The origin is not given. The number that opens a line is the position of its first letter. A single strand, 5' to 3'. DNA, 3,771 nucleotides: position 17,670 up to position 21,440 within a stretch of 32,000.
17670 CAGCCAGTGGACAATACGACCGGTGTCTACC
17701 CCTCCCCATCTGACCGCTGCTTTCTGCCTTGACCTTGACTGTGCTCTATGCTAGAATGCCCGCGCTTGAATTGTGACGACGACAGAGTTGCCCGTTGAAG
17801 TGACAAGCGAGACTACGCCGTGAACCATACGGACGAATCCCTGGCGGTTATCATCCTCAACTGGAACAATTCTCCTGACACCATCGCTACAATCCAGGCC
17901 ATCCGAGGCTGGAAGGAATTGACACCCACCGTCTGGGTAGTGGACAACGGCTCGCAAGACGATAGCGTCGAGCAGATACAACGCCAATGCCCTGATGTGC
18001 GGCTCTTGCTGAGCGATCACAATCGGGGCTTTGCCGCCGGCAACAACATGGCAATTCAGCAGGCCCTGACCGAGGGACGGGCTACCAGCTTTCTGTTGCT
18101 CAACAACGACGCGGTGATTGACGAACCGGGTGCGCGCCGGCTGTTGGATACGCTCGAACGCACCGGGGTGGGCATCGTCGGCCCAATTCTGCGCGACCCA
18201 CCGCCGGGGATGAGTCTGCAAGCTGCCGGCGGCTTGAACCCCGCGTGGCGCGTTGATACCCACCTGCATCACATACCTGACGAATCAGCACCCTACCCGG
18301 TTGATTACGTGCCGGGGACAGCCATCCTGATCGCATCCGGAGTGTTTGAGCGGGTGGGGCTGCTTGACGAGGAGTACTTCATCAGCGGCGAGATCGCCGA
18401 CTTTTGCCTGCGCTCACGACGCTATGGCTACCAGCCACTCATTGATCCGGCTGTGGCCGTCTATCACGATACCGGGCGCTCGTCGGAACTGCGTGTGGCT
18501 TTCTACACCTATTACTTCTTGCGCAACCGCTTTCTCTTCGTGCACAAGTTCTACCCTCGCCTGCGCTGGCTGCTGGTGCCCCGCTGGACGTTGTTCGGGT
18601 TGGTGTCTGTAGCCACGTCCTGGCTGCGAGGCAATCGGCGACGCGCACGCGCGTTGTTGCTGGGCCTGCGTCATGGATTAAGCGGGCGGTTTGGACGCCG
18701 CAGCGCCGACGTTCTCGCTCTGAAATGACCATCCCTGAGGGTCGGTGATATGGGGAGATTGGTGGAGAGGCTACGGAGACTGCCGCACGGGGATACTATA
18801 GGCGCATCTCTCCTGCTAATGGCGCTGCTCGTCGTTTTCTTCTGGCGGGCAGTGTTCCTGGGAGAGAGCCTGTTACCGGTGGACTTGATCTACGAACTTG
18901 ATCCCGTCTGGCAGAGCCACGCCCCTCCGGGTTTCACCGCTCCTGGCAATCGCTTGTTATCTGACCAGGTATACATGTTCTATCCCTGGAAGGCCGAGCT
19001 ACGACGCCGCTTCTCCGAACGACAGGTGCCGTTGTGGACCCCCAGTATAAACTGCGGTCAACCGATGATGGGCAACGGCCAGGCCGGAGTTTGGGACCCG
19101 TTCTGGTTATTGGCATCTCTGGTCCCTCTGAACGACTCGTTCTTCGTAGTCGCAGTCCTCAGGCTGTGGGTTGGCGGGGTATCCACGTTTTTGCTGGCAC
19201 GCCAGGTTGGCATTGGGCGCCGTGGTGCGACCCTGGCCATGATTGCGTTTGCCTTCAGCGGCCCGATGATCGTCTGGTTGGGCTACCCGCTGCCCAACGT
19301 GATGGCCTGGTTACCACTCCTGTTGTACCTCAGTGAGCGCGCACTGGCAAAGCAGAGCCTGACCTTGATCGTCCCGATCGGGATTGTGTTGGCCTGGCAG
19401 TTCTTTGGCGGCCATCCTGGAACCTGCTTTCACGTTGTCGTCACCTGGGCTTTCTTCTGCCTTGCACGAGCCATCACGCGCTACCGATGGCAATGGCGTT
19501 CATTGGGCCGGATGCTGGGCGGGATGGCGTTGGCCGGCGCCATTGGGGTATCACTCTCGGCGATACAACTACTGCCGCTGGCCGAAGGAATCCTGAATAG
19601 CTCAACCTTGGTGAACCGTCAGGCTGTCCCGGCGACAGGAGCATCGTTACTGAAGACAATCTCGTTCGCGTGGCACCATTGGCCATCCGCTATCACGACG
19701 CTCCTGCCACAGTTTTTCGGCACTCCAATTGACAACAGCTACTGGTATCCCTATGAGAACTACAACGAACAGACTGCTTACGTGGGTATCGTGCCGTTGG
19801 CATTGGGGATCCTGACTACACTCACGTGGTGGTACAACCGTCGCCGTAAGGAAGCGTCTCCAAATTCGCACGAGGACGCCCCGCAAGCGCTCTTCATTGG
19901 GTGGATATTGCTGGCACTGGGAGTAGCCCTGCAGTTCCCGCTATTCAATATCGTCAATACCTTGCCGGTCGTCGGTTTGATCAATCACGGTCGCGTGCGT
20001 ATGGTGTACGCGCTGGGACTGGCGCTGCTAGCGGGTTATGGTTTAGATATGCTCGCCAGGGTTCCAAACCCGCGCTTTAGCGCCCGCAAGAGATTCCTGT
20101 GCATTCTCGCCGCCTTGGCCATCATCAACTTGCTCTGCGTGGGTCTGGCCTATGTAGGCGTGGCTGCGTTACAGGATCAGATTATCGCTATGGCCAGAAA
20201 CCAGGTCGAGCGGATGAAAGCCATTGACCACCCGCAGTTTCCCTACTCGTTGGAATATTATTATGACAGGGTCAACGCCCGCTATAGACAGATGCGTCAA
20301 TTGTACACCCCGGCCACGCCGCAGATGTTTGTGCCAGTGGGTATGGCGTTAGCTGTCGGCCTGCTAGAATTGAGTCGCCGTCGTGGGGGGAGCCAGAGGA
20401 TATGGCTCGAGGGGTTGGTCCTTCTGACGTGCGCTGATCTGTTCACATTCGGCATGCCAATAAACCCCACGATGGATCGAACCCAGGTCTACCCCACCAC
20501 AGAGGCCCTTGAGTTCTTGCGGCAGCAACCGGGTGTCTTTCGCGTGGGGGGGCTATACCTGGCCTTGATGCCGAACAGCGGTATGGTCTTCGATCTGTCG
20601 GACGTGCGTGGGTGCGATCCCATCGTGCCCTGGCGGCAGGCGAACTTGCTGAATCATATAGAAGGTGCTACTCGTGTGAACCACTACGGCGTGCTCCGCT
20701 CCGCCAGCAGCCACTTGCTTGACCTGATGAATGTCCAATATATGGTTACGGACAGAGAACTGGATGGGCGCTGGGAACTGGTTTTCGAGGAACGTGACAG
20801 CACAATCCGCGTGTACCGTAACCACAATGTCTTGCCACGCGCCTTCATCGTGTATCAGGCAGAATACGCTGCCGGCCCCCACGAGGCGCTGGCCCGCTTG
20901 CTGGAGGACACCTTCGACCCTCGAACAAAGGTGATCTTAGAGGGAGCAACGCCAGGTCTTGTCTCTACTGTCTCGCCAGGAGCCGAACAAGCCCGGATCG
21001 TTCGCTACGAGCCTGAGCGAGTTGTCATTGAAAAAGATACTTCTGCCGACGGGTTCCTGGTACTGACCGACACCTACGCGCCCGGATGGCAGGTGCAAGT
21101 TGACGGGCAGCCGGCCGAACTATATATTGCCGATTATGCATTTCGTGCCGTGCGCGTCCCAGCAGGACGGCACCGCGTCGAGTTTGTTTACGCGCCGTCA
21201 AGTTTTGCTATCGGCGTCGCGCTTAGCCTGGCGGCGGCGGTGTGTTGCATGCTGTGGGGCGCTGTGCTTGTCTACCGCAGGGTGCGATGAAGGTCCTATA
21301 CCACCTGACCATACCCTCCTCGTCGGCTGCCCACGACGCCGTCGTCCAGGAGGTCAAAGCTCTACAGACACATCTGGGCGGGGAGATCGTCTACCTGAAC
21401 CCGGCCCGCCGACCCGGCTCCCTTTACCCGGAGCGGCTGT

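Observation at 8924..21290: Four different GT-C-type enzymes around a single polyprenyl-phosphate-sugar synthase, with no GtrA-like flippase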

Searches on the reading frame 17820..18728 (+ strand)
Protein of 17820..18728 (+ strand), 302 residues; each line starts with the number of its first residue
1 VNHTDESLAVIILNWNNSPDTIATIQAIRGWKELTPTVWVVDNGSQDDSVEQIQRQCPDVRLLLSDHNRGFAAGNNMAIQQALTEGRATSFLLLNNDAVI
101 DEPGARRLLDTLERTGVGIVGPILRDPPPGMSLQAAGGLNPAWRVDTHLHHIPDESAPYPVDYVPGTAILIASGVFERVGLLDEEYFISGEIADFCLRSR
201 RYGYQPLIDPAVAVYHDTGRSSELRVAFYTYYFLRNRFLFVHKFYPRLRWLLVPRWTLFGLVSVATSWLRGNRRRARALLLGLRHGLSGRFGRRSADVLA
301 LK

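Call 3: search_protein_families(library=pfam, proteins=[window:17820-18728:+], max_evalue=0.01)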
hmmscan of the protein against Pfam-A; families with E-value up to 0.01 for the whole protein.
window:17820-18728:+ (302 aa): 2 families
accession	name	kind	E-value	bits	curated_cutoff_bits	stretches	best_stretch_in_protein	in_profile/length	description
PF00535.33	Glycos_transf_2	-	1.6e-12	48.2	23.3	1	10-123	2-114/168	Glycosyl transferase family 2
PF13641.12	Glyco_tranf_2_3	-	1.6e-06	28.7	27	1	8-224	3-219/230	Glycosyltransferase like family 2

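Call 6: search_protein_families(library=ncbifam, proteins=[window:17820-18728:+], max_evalue=0.01)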
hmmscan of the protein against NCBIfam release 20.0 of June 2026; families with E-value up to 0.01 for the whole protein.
window:17820-18728:+ (302 aa): 7 families
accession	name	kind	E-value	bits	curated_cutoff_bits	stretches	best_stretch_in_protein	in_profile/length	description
TIGR01556.1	rhamnosyltran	subfamily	6.2e-18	65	200.55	1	32-254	18-249/281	rhamnosyltransferase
TIGR03965.1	mycofact_glyco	equivalog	4.9e-12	45.5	280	1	7-220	75-284/467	mycofactocin biosynthesis glycosyltransferase MftF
NF050113.1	gal_furan_GlfT1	equivalog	7.4e-07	28.8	330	1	25-203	18-193/290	galactofuranosyltransferase GlfT1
TIGR03937.1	PgaC_IcaA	equivalog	1.3e-05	24.3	422.3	1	6-114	45-152/407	poly-beta-1,6-N-acetyl-D-glucosamine synthase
TIGR04283.1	glyco_like_mftF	equivalog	0.0016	18.1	182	1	8-81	1-70/221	TIGR04283 family arsenosugar biosynthesis glycosyltransferase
NF041875.1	EPS_EpsD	equivalog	0.0027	17.2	370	1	38-101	33-93/325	exopolysaccharide biosynthesis glycosyltransferase EpsD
NF007482.0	PRK10073.1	equivalog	0.0038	16.3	423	1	3-83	3-85/334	glycosyltransferase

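Call 53: search_solved_structures(query=window:17820-18728:+, max_evalue=0.01)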
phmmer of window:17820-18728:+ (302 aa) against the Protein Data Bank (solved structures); distinct sequences matched with E-value up to 0.01: 2.
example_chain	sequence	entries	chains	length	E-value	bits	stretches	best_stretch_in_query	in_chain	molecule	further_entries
9h6j_A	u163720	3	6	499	0.0059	19.1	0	32-126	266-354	Beta-1,4 N-acetylgalactosaminyltransferase 1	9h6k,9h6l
4fix_A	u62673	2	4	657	0.0083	18.6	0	161-241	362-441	UDP-galactofuranosyl transferase GlfT2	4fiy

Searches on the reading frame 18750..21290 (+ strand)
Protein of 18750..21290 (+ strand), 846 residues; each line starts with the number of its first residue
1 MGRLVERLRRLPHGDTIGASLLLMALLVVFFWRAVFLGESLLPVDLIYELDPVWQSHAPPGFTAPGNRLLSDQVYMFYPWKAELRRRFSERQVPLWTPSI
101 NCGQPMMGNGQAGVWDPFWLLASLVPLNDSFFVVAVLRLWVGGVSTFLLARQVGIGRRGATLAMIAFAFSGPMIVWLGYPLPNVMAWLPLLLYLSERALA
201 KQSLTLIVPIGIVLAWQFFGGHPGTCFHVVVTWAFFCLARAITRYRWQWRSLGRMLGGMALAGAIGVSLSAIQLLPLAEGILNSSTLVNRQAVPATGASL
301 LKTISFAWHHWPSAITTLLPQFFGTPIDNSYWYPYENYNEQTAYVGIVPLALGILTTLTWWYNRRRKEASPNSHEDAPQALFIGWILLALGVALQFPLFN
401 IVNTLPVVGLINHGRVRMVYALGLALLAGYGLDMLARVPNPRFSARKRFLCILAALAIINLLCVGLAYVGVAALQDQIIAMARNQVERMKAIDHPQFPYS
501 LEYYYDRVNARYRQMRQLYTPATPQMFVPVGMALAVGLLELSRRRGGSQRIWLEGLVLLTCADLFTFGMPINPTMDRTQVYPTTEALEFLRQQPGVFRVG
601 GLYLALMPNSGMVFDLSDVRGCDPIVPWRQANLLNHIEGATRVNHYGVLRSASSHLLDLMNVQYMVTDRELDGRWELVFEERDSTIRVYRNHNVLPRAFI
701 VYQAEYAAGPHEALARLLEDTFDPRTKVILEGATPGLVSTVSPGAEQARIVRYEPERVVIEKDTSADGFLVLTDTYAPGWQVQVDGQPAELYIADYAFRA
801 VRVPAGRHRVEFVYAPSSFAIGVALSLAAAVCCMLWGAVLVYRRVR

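Call 3: search_protein_families(library=pfam, proteins=[window:18750-21290:+], max_evalue=0.01)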
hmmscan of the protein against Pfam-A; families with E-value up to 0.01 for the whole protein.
window:18750-21290:+ (846 aa): 1 family
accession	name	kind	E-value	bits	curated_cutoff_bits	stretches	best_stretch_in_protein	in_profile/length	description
PF09586.16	YfhO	-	5.5e-25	88.3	28.5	2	748-826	756-835/835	Bacterial membrane protein YfhO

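Call 6: search_protein_families(library=ncbifam, proteins=[window:18750-21290:+], max_evalue=0.01)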
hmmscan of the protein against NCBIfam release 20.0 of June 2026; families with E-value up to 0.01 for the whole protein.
window:18750-21290:+ (846 aa): 2 families
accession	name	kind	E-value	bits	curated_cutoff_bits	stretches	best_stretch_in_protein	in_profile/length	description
NF047590.1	GlcsyltransPgfM2Strep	equivalog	1.8e-13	49.6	1500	2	766-834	806-874/884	glycosyltransferase PgfM2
NF047589.1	GlcsyltransPgfM1Strep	equivalog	4.6e-10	38.2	1400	1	772-833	886-947/955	glycosyltransferase PgfM1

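Call 11: search_solved_structures(query=window:18750-21290:+, max_evalue=1)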
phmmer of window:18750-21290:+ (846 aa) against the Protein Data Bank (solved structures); distinct sequences matched with E-value up to 1: 1.
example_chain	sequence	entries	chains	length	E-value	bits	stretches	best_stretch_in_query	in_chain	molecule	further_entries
1aty_A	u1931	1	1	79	0.92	10.9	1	410-468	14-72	F1F0 ATP SYNTHASE (SUBUNIT C)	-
